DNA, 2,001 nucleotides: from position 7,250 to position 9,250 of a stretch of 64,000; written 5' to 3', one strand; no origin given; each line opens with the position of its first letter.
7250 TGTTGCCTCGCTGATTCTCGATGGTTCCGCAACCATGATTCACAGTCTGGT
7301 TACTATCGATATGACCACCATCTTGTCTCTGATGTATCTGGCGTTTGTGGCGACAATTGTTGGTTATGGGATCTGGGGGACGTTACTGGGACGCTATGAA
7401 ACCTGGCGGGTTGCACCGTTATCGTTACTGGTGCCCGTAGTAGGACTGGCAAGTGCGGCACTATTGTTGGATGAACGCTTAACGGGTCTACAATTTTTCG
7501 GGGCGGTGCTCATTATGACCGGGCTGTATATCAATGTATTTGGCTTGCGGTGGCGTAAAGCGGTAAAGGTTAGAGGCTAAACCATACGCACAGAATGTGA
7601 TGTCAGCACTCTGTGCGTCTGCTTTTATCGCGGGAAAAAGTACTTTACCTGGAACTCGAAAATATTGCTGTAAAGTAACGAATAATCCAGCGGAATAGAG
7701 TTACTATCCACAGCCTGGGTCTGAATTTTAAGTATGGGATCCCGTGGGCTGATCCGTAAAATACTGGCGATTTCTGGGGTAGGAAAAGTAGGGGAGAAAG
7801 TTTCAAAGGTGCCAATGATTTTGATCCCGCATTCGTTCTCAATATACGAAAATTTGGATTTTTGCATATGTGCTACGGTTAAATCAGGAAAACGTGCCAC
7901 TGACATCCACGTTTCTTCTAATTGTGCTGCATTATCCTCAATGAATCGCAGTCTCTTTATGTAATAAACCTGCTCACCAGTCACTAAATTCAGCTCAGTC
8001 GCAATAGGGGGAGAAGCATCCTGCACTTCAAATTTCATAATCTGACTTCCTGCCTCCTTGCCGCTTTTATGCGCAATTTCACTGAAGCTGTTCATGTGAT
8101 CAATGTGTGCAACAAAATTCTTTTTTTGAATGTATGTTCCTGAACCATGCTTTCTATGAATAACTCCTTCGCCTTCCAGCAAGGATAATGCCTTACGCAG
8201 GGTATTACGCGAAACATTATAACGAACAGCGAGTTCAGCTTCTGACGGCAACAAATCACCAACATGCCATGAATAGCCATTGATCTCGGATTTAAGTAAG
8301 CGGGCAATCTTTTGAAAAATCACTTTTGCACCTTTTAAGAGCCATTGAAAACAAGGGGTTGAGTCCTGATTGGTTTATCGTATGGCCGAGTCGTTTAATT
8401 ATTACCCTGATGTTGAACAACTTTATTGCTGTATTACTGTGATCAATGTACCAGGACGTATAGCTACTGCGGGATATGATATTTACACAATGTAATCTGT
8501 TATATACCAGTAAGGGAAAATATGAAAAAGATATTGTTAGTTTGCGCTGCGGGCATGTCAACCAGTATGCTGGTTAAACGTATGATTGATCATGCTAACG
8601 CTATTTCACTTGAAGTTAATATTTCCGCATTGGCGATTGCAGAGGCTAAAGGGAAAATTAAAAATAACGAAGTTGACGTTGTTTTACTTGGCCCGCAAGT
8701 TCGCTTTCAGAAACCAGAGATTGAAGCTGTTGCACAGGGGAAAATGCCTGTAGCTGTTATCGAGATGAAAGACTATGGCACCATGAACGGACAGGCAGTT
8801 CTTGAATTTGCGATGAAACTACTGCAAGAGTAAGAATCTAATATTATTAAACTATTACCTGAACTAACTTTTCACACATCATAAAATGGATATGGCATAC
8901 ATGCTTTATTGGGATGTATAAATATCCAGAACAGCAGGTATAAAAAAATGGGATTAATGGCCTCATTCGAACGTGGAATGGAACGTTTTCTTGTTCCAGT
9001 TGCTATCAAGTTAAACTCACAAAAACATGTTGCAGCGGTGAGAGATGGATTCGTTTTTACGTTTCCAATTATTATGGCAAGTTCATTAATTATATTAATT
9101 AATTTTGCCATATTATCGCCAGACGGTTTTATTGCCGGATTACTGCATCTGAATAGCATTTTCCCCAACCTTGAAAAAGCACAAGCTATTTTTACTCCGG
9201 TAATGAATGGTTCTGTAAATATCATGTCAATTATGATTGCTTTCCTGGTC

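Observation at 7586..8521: GntR/HutC regulator packed against the eamA terminator, with candidate operator and CRP site in the divergent promoter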

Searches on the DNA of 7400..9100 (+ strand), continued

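Call 48: get_annotated_region(hit=H23, flank=100)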
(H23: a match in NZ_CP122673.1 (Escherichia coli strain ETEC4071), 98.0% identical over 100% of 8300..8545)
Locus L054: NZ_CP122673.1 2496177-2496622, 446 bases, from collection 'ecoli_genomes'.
description: Escherichia coli strain ETEC4071 chromosome, complete genome
organism: Escherichia coli strain ETEC4071 (NCBI taxid 562)
replicon: chromosome; assembly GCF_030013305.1
host: Sus scrofa; source: feces; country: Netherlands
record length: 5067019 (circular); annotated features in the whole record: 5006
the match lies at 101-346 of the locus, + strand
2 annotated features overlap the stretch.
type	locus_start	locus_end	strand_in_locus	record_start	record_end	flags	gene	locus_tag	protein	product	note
CDS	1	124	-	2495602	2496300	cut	-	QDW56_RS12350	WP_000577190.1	GntR family transcriptional regulator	-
CDS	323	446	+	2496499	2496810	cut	-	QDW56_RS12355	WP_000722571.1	PTS sugar transporter subunit IIB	-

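Call 65: search_rna_families(source=window, start=7400, end=9100, threshold=evalue, max_evalue=1)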
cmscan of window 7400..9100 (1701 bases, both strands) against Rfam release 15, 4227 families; matches with E-value up to 1: 0.
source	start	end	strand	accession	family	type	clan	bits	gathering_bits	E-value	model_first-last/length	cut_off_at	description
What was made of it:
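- Tried and rejected: No Rfam family matches 7400-9100 at E-value up to 1 (call 65).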

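Call 76: search_dna_similar(query=L009:150-555:+, collection=ecoli_genomes, mode=near, max_rows=3)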
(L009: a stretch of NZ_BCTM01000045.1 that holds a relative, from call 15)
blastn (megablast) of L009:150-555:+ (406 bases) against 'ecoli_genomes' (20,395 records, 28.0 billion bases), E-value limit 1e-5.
In 10 record(s) the limit of 40 matching pieces per record was reached: places in those records are undercounted.
Records with a match: 3817; places in all: 13926; records where one place covers at least 80% of the query: 3481.
Genomes with a match: 2858 of 5426; with a place that covers at least 80% of the query: 2677. Places per genome that has any: lowest 1, median 2, highest 43. On chromosomes: 11040 places; on plasmids: 2886.
Best place of each record, by identity: >=99% 1324; 95-99% 1150; 90-95% 24; 80-90% 1318; 60-80% 1.
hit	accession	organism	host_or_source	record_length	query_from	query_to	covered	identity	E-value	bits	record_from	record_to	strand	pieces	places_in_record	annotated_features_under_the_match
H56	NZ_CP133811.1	Escherichia coli strain EC2001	food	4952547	1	406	100%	99.8%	0e+0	745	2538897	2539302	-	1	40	IS5-like element ISKpn26 family transposase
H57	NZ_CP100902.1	Escherichia coli strain ET826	Hoplobatrachus rugulosus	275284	1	406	100%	99.8%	0e+0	745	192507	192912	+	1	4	IS5-like element ISKpn26 family transposase | hypothetical protein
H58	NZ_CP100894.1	Escherichia coli strain ET881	Hoplobatrachus rugulosus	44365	1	406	100%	99.8%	0e+0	745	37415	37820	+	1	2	IS5-like element ISKpn26 family transposase | hypothetical protein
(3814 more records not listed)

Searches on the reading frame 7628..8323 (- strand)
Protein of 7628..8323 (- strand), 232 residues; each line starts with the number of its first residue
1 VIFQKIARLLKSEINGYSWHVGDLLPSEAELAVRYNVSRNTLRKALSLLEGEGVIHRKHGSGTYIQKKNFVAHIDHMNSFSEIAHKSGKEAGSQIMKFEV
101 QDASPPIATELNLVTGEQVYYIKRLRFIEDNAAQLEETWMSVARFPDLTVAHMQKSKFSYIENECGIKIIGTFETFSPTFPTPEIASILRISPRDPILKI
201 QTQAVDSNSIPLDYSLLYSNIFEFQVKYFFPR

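Call 11: find_homologous_proteins(query=window:7628-8323:-, max_evalue=1e-20)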
Query window:7628-8323:- (232 aa): 110 proteins with E <= 1e-20 among 355 candidates.
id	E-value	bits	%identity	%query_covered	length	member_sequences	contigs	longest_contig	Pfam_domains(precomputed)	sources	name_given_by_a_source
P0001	7.3e-146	502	97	100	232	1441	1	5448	PF00392.28,PF07702.19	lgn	-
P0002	1.4e-145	501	98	100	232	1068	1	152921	PF00392.28,PF07702.19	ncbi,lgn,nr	ncbi:TPA: GntR family transcriptional regulator [Escherichia coli]|nr:GntR family transcriptional re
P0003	5.7e-132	456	92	100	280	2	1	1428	PF00392.28,PF07702.19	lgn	-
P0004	1.1e-130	452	98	91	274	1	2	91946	PF00392.28,PF07702.19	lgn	-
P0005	3.5e-128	444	86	100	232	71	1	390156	PF00392.28,PF08220.19,PF07702.19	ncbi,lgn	ncbi:GntR family transcriptional regulator [Escherichia albertii]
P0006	1.6e-121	422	89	97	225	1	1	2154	PF00392.28,PF07702.19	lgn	-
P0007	2.0e-118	412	98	82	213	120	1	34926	PF00392.28,PF07702.19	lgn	-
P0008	1.4e-109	383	80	100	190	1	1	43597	PF00392.28,PF07702.19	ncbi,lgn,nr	ncbi:TPA: GntR family transcriptional regulator [Escherichia coli]|nr:GntR family transcriptional re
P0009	3.6e-108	378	73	100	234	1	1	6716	PF00392.28,PF08220.19,PF07702.19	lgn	-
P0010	2.0e-107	376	72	100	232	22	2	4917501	PF00392.28,PF07702.19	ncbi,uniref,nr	ncbi:GntR family transcriptional regulator [Citrobacter koseri]|uniref:GntR family transcriptional r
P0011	5.1e-107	375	73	100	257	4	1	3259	PF00392.28,PF07702.19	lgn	-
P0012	1.8e-106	373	74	100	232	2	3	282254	PF00392.28,PF07702.19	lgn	-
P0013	1.7e-104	366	72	100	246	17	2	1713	PF08279.19,PF14502.13,PF00392.28,PF08220.19,PF07702.19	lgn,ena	-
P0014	3.6e-104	365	72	100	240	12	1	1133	PF00392.28,PF07702.19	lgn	-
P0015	1.5e-102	360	69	100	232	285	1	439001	PF00392.28,PF08220.19,PF07702.19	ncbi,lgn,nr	ncbi:GntR family transcriptional regulator [Salmonella enterica]|nr:GntR family transcriptional regu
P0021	6.7e-99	348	68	100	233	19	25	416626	PF14502.13,PF00392.28,PF08220.19,PF07702.19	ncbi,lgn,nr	ncbi:TPA: GntR family transcriptional regulator [Salmonella enterica subsp. salamae serovar 35:g,m,s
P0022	8.6e-99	348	67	100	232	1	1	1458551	PF14502.13,PF00392.28,PF07702.19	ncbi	ncbi:GntR family transcriptional regulator [Enterobacter asburiae]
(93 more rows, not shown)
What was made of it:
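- On GntR/HutC transcription regulators: Precomputed Pfam hits on cluster representatives 97-98% identical to the window protein (call 11).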

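Call 15: find_related_loci(query=A1, collection=genome_contigs, flank=4000)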
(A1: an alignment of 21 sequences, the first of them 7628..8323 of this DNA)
Query A1 (232 aa) in genome_contigs; peptide patterns used: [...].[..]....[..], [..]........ (x = any residue, [..] = any of these).
100 stretches matched a pattern; 45 encode a relative of the query (tblastn E <= 1e-3); 43 distinct loci.
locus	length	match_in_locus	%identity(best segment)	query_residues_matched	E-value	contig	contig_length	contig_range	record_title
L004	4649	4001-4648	85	1-216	2e-125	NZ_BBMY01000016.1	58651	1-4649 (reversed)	Escherichia albertii NBRC 107761 = DSM 17582 strain NBRC 107761, whole genome shotgun sequence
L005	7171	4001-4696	69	1-232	5e-112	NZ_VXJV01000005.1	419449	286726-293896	Salmonella enterica subsp. diarizonae strain CCUG 30040T contig_0000005, whole genome shotgun sequence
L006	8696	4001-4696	66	1-232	9e-105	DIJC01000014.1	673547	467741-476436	MAG TPA_asm: Enterobacteriaceae bacterium UBA5654 UBA5654_contig_39, whole genome shotgun sequence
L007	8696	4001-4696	59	1-232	1e-97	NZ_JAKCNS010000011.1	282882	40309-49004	Kluyvera intermedia strain INSAq229 Aq229_contig_11, whole genome shotgun sequence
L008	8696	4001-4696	59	1-232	2e-97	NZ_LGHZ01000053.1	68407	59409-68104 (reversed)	Kluyvera genomosp. 1 strain L2 contig53, whole genome shotgun sequence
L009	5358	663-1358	59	1-232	2e-97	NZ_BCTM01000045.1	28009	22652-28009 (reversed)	Kluyvera cryocrescens NBRC 102467, whole genome shotgun sequence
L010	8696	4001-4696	60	1-232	5e-97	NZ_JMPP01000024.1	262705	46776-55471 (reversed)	Raoultella planticola ATCC 33531 GRPL.assembly.24, whole genome shotgun sequence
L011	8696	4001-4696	59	1-232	4e-97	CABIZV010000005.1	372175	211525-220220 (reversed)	Enterobacteriaceae bacterium isolate MGYG-HGUT-00110 genome assembly, contig: .20298_3_19.5, whole genome shotgun sequen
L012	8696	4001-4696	58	1-232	1e-96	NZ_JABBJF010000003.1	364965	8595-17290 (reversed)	Kluyvera sichuanensis strain 090646 contig00003, whole genome shotgun sequence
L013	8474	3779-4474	59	1-232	7e-97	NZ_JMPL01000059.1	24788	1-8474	Kluyvera ascorbata ATCC 33433 GKAS.assembly.059, whole genome shotgun sequence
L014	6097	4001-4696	59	1-232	2e-96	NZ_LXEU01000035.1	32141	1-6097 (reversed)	Kluyvera georgiana ATCC 51603 Sequence00035, whole genome shotgun sequence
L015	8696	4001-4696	58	1-232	4e-96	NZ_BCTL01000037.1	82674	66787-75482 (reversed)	Cedecea neteri NBRC 105707 = ATCC 33855 strain NBRC 105707, whole genome shotgun sequence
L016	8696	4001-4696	58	1-232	3e-95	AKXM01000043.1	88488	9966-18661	Enterobacter sp. Ag1 Contig44, whole genome shotgun sequence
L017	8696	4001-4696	59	1-232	2e-95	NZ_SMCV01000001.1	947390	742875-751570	Raoultella sp. BIGb0138 Ga0304797_101, whole genome shotgun sequence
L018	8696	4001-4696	59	1-232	5e-95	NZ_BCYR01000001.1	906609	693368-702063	Raoultella ornithinolytica NBRC 105727 = ATCC 31898 strain NBRC 105727, whole genome shotgun sequence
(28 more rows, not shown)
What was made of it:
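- The locus is present in E. albertii (call 15).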

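Call 38: search_protein_families(proteins=[window:7628-8323:-], library=ncbifam, max_evalue=0.00001)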
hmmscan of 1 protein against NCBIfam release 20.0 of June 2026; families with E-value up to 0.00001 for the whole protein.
window:7628-8323:- (232 aa): 20 families
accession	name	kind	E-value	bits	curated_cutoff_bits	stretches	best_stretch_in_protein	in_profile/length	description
NF007292.0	PRK09764.1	equivalog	2.4e-40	138.2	281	1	3-215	7-219/240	GntR family transcriptional regulator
TIGR02325.1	C_P_lyase_phnF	equivalog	7.9e-37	127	156.8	1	2-216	9-224/238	phosphonate metabolism transcriptional regulator PhnF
NF041547.1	GntR_LSA1692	equivalog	1.1e-33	116.8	275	1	2-215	2-217/233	GntR family transcriptional regulator, LSA1692 subfamily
TIGR02404.1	trehalos_R_Bsub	equivalog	3.2e-31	108.8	211.95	1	3-169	2-170/233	trehalose operon repressor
TIGR02018.2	his_ut_repres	equivalog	1.4e-29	103.1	220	1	3-207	1-204/226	histidine utilization transcriptional repressor HutC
NF008491.0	PRK11402.1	subfamily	1.2e-28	100.3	269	1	4-219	14-229/243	GntR family transcriptional regulator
TIGR03337.1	phnR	equivalog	1.3e-26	93.7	296.75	1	3-214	3-214/231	phosphonate utilization transcriptional regulator PhnR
NF007486.0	PRK10079.1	equivalog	6.4e-19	68.7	363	1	3-216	14-227/241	phosphonate metabolism transcriptional regulator PhnF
NF011575.0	PRK14999.1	equivalog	4e-13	49.2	424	1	3-218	14-228/241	histidine utilization repressor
NF052441.1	TransRegRv0792c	equivalog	1.4e-12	47.4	400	1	5-214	20-230/260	Rv0792c family HTH-type transcriptional regulator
NF052282.1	PLP_TF_PdxR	equivalog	1.5e-12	47.3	320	1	2-84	2-83/448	MocR-like pyridoxine biosynthesis transcription factor PdxR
NF007741.0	PRK10421.1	equivalog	9.5e-11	41.6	311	1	4-69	10-75/262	transcriptional regulator LldR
NF007001.0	PRK09464.1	equivalog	3.5e-10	39.9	330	1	18-69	27-78/254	pyruvate dehydrogenase complex transcriptional repressor PdhR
NF008571.0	PRK11523.1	equivalog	5.2e-09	35.9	396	1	2-68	9-75/258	transcriptional regulator ExuR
NF052290.2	MocR_like_YczR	exception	1.5e-07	30.5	487.4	1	11-70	29-88/458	MocR-like transcription factor YczR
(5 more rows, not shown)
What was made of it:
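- On GntR/HutC transcription regulators: NCBIfam hits to the PhnF, TreR and HutC models are all below their equivalog cut-offs (call 38).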

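Call 39: search_solved_structures(query=window:7628-8323:-, max_evalue=0.00001, show_alignments=2)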
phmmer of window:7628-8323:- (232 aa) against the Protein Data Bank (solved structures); distinct sequences matched with E-value up to 0.00001: 18.
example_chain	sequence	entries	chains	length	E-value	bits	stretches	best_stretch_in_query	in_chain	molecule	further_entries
2wv0_A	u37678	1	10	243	3.7e-21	79.1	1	2-209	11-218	HTH-TYPE TRANSCRIPTIONAL REPRESSOR YVOA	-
4u0v_A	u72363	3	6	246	3.8e-21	79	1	2-209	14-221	HTH-type transcriptional repressor YvoA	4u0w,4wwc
3bwg_A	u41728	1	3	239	9e-19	71.3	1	3-222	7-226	Uncharacterized HTH-type transcriptional regulator yydK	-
9i0v_A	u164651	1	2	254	2.6e-15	60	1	22-214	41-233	HTH-type transcriptional repressor DasR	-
4zs8_A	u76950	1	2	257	2.6e-15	59.9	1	22-214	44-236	HTH-type transcriptional repressor DasR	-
3edp_A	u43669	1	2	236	4.1e-15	59.3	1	2-218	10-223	Lin2111 protein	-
3l5z_A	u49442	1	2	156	8.5e-13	51.7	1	88-225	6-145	Transcriptional regulator, GntR family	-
3f8m_A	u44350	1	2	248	1.3e-11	47.8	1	19-213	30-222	GntR-family protein transcriptional regulator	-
3lhe_A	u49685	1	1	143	3.2e-11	46.6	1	88-215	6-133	GntR family Transcriptional regulator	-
2ra5_A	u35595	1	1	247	2.2e-08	37.3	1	6-130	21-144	Putative transcriptional regulator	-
5kvr_A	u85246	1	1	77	5.2e-07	32.8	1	19-66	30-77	Pyruvate dehydrogenase complex repressor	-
4u0y_A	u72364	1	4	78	6.8e-07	32.4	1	2-65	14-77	HTH-type transcriptional repressor YvoA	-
2ooi_A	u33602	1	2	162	7.5e-07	32.3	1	92-216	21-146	SA0254 protein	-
3cnv_A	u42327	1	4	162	8.4e-07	32.1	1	88-204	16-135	Putative GntR-family transcriptional regulator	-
8pqm_A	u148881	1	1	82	2.3e-06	30.7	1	2-67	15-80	FadR family transcriptional regulator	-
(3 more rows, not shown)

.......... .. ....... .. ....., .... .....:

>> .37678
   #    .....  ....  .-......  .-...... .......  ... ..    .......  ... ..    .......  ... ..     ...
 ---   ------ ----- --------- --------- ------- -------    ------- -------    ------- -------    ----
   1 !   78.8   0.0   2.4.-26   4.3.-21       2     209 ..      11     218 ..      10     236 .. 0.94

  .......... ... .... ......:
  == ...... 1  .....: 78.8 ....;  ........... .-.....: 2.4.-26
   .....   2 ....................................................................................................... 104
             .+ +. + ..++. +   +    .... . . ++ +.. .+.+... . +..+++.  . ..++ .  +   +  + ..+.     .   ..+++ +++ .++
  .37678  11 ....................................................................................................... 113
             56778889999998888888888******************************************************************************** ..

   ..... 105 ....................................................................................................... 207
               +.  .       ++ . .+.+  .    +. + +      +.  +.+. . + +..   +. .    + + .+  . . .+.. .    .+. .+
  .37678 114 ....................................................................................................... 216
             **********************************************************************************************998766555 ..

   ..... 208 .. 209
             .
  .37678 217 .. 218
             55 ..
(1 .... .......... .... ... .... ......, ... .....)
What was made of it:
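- On GntR/HutC transcription regulators: The best PDB relatives are NagR, YydK and DasR (call 39).
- Closest known: NagR. Same: These are the best PDB hits (call 39).
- The Arg38-equivalent residue is Ala (call 39).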

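Call 58: list_cluster_members(proteins=[P0002, P0001])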
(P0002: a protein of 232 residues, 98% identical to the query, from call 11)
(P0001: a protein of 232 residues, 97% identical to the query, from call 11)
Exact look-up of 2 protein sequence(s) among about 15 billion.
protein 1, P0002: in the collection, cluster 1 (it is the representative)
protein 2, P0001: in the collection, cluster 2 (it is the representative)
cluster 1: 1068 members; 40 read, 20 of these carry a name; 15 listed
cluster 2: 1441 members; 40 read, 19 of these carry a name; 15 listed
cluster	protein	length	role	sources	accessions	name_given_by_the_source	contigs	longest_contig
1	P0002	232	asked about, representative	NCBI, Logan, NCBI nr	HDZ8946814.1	TPA: GntR family transcriptional regulator [Escherichia coli] | GntR family transcriptional regulator [Escherichia coli]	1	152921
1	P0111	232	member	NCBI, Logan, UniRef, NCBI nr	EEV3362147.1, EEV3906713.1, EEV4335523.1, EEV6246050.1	GntR family transcriptional regulator [Escherichia coli] | GntR family transcriptional regulator n=1 Tax=Escherichia coli TaxID=562 ...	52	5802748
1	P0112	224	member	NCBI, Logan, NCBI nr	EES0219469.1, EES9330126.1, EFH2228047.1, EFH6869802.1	TPA: GntR family transcriptional regulator [Escherichia coli] | GntR family transcriptional regulator [Escherichia coli]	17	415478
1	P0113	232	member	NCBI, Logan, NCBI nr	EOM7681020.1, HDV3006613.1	GntR family transcriptional regulator [Escherichia coli]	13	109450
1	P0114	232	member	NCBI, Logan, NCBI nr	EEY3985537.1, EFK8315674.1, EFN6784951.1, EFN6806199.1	GntR family transcriptional regulator [Escherichia coli]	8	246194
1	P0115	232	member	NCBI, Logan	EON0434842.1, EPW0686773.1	GntR family transcriptional regulator [Escherichia coli]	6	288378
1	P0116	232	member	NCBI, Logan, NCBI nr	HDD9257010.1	TPA: GntR family transcriptional regulator [Escherichia coli] | GntR family transcriptional regulator [Escherichia coli]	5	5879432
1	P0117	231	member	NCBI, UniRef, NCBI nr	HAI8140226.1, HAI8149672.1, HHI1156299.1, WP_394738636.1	TPA: GntR family transcriptional regulator [Escherichia coli] | GntR family transcriptional regulator n=1 Tax=Escherichia coli TaxID=562 ... | GntR family transcriptional regulator [Escherichia coli]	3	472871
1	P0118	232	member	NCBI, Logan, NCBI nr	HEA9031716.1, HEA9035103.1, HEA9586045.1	TPA: GntR family transcriptional regulator [Escherichia coli] | GntR family transcriptional regulator [Escherichia coli]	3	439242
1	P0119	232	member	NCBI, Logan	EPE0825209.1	GntR family transcriptional regulator [Escherichia coli]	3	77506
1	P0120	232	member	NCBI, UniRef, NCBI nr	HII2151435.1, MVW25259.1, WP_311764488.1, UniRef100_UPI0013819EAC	GntR family transcriptional regulator [Escherichia coli] | GntR family transcriptional regulator n=1 Tax=Escherichia coli TaxID=562 ...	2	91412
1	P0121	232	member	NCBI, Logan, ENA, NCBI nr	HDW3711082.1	TPA: GntR family transcriptional regulator [Escherichia coli] | GntR family transcriptional regulator [Escherichia coli]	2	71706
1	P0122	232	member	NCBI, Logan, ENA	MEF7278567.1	GntR family transcriptional regulator [Escherichia coli]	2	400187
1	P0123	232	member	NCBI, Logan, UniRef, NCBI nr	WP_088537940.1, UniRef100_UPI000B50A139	GntR family transcriptional regulator [Escherichia coli] | GntR family transcriptional regulator n=1 Tax=Escherichia coli TaxID=562 ...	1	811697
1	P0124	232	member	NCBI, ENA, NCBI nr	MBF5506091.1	GntR family transcriptional regulator [Escherichia coli]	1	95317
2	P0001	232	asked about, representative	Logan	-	-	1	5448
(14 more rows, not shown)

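Call 67: find_encoding_contigs(protein=P0010, flank=700, max_places=1)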
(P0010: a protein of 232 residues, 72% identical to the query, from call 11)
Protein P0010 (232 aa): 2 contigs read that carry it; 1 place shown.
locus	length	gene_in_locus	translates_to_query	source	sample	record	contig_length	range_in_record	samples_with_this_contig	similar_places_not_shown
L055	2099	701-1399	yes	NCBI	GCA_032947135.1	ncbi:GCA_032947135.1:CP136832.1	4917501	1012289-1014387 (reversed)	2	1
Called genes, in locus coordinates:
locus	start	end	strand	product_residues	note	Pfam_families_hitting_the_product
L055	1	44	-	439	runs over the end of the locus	PF02378:PTS_EIIC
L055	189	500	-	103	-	PF02302:PTS_IIB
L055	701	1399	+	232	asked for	PF00392:GntR, PF07702:UTRA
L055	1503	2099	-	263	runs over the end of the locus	PF00106:adh_short, PF01370:Epimerase (weak), PF08659:KR, PF13561:adh_short_C2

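Call 68: find_encoding_contigs(protein=P0015, flank=700, max_places=1)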
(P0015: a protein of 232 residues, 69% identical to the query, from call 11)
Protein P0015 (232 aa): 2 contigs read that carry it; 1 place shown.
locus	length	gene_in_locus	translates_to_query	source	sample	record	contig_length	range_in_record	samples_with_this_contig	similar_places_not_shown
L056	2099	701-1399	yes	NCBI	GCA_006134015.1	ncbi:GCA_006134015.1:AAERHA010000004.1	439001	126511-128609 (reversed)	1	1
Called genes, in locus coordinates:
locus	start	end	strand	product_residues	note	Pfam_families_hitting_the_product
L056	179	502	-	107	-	PF02302:PTS_IIB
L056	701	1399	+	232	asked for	PF00392:GntR, PF08220:HTH_DeoR (weak), PF07702:UTRA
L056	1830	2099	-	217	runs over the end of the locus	PF00881:Nitroreductase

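Call 69: find_encoding_contigs(protein=P0021, flank=700, max_places=1)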
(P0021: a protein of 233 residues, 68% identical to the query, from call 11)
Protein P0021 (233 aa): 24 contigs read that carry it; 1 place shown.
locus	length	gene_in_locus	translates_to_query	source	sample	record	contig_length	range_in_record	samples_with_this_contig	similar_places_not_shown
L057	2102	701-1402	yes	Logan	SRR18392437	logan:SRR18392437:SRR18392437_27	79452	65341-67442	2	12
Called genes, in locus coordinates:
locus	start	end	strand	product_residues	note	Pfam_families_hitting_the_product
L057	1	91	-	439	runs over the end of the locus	PF02378:PTS_EIIC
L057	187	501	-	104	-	PF02302:PTS_IIB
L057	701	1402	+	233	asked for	PF00392:GntR, PF14502:HTH_41 (faint), PF08220:HTH_DeoR (weak), PF07702:UTRA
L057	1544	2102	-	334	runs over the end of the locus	PF00356:LacI, PF00532:Peripla_BP_1, PF13407:Peripla_BP_4, PF13377:Peripla_BP_3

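Call 70: find_encoding_contigs(protein=P0022, flank=700, max_places=1)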
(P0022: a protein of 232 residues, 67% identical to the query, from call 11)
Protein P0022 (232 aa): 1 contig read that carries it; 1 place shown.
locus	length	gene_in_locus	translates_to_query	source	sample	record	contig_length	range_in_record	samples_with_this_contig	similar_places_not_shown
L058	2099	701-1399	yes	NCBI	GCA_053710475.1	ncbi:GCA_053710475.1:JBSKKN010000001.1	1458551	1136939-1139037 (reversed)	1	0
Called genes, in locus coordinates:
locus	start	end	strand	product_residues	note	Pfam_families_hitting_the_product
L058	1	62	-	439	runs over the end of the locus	PF02378:PTS_EIIC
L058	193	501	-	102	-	PF02302:PTS_IIB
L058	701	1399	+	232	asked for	PF00392:GntR, PF14502:HTH_41 (weak), PF07702:UTRA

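Call 71: find_encoding_contigs(protein=P0012, flank=700, max_places=1)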
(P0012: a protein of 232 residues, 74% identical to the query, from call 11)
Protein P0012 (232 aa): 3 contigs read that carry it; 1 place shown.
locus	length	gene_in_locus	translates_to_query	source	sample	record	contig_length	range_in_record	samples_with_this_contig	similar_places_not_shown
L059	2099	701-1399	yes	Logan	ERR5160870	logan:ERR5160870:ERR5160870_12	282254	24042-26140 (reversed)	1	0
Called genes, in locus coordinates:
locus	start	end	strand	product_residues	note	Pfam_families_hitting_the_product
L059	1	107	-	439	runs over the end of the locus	PF02378:PTS_EIIC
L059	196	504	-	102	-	PF02302:PTS_IIB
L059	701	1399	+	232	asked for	PF00392:GntR, PF07702:UTRA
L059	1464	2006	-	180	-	PF03079:ARD, PF07883:Cupin_2 (faint)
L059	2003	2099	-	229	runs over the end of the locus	PF00702:Hydrolase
